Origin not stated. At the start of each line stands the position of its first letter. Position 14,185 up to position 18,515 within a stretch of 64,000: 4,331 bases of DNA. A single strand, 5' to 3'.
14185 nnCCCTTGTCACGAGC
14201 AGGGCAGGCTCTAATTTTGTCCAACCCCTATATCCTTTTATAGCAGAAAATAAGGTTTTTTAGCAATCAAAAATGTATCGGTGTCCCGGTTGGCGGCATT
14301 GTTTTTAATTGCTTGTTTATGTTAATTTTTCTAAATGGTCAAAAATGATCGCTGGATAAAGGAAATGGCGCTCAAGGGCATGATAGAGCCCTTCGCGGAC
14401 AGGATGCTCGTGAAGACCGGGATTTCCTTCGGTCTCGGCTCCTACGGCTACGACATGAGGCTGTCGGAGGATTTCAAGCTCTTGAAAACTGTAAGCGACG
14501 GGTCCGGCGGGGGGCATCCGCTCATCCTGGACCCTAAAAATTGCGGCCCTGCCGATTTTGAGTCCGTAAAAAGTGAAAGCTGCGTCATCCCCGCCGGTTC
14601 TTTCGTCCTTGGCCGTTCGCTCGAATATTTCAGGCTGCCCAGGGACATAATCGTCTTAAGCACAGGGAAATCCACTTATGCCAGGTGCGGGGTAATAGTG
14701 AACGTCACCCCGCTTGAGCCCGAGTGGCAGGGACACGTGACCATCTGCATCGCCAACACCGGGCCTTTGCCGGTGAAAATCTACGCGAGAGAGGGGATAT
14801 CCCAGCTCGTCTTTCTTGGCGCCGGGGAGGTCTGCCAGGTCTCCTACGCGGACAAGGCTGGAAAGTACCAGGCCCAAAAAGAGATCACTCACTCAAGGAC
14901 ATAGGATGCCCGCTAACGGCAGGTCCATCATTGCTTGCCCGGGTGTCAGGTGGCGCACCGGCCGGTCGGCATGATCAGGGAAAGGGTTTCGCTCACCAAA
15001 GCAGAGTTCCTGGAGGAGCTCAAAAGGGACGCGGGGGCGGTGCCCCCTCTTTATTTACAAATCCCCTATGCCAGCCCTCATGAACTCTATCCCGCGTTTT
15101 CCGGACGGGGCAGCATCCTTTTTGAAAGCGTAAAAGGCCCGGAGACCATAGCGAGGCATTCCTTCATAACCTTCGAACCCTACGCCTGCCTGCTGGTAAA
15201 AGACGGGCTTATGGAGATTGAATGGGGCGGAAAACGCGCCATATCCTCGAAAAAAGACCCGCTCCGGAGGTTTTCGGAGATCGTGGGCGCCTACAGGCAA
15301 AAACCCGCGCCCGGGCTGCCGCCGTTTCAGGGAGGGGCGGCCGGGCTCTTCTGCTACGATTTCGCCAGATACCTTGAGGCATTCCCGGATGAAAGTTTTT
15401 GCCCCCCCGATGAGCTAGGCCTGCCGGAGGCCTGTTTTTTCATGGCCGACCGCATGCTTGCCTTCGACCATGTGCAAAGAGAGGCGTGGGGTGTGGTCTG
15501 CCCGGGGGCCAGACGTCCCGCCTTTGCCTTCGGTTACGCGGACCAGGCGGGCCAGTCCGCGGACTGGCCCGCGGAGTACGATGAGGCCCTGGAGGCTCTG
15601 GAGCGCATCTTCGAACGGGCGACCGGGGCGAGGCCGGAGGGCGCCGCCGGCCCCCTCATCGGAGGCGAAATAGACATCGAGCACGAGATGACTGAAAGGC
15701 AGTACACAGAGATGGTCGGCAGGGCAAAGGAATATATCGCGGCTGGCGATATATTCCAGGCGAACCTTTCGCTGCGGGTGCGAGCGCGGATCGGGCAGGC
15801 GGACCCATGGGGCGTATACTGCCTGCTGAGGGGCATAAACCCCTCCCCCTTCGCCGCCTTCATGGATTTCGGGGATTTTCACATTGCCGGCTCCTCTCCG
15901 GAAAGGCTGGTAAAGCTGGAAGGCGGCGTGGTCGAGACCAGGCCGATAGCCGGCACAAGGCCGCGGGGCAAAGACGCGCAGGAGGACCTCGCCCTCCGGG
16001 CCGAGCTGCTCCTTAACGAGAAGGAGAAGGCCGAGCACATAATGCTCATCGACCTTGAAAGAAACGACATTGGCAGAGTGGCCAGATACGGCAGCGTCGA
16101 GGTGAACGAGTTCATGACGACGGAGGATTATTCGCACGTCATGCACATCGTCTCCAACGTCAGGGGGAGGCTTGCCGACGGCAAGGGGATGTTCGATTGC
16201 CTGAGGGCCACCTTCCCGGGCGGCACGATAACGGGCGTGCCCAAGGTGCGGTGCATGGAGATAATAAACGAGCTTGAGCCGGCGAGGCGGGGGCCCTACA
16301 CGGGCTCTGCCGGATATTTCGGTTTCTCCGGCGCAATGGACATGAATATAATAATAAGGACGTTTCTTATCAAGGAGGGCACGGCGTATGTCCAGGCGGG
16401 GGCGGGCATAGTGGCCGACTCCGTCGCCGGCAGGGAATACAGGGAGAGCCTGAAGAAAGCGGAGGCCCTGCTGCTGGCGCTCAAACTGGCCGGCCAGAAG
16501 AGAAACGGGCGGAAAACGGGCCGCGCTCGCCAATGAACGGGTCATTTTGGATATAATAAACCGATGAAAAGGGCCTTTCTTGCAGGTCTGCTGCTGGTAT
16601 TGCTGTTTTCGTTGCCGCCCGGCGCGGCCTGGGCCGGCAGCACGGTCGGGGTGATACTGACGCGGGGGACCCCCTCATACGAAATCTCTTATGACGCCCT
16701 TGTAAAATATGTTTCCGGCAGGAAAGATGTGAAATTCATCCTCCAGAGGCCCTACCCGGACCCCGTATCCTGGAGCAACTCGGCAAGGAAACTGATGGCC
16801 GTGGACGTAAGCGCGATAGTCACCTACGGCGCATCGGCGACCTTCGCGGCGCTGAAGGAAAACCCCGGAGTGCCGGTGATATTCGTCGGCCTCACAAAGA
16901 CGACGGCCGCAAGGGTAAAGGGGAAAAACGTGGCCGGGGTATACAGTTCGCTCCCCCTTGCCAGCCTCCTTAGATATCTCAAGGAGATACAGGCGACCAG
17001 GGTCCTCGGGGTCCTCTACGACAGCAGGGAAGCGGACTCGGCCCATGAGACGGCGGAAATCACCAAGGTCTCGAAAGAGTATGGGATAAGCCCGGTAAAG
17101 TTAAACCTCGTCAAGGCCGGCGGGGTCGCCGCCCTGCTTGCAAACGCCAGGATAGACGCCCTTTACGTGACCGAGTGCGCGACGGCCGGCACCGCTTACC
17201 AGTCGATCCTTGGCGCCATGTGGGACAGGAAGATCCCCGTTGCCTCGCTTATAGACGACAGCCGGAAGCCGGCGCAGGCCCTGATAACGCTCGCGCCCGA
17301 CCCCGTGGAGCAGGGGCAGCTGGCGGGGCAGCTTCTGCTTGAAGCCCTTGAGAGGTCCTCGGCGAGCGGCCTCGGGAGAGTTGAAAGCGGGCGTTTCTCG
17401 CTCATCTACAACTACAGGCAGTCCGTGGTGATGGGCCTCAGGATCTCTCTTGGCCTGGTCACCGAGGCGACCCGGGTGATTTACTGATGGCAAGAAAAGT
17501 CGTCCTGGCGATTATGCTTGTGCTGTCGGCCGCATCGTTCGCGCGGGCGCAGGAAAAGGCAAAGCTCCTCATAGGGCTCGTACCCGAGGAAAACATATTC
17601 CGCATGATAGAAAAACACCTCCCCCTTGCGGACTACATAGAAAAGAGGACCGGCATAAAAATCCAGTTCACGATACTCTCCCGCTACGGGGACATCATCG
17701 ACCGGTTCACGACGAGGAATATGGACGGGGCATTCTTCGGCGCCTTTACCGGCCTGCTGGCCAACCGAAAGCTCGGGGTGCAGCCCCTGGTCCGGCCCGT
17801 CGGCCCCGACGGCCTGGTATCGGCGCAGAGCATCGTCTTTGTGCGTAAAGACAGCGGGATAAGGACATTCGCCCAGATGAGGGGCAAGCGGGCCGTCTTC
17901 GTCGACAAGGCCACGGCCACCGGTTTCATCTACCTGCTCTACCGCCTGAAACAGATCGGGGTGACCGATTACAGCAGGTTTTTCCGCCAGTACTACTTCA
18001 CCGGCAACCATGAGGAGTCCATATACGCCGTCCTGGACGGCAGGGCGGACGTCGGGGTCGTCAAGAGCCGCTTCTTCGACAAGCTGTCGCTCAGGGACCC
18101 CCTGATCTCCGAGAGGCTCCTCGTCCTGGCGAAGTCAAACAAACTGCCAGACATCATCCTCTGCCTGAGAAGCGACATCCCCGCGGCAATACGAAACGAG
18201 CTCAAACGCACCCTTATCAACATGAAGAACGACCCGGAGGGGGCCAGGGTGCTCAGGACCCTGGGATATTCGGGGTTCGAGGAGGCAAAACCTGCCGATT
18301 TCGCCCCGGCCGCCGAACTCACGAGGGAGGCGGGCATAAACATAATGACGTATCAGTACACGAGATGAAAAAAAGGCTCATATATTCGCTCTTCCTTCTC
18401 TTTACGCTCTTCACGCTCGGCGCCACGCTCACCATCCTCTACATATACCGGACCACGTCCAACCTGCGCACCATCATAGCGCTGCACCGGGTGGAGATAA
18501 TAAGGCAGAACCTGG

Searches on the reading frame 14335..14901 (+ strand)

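Call 22: search_protein_families(library=pfam, proteins=[window:14335-14901:+], max_evalue=0.00001)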
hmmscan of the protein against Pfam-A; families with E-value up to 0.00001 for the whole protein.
window:14335-14901:+ (189 aa): 1 family
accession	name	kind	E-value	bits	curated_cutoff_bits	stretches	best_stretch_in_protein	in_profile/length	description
PF22769.1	DCD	-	7.6e-26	91.5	27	1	4-160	3-150/153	dCTP deaminase-like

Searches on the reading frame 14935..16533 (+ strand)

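Call 22: search_protein_families(library=pfam, proteins=[window:14935-16533:+], max_evalue=0.00001)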
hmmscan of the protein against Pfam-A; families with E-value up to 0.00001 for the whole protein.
window:14935-16533:+ (533 aa): 2 families
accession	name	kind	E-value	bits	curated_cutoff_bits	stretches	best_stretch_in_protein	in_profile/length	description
PF00425.24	Chorismate_bind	-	1e-87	294.4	27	1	254-508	2-257/257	chorismate binding enzyme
PF04715.19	Anth_synt_I_N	-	1.8e-25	90.3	23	1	47-184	4-138/140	Anthranilate synthase component I, N terminal region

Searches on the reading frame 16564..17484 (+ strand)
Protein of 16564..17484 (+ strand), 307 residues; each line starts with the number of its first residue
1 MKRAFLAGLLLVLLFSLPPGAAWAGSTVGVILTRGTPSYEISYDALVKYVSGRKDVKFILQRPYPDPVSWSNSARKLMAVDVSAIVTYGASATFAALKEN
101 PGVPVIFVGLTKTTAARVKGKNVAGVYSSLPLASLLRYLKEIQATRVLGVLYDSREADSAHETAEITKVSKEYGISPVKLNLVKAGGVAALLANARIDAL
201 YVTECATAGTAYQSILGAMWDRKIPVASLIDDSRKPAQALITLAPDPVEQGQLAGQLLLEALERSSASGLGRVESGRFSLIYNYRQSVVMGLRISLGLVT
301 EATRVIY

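Call 22: search_protein_families(library=pfam, proteins=[window:16564-17484:+], max_evalue=0.00001)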
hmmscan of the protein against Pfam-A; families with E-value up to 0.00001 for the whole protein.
window:16564-17484:+ (307 aa): 1 family
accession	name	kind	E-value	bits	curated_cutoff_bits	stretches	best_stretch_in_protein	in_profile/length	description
PF04392.18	ABC_sub_bind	-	9.8e-10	38.6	25.9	1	69-304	48-291/293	ABC transporter substrate binding protein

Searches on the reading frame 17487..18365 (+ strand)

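Call 22: search_protein_families(library=pfam, proteins=[window:17487-18365:+], max_evalue=0.00001)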
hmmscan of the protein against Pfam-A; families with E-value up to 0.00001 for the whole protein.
window:17487-18365:+ (293 aa): 1 family
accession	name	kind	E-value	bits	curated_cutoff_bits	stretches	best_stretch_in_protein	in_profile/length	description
PF12974.12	Phosphonate-bd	-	2.6e-57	194.4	27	1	29-272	1-242/242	ABC transporter, phosphonate, periplasmic substrate-binding protein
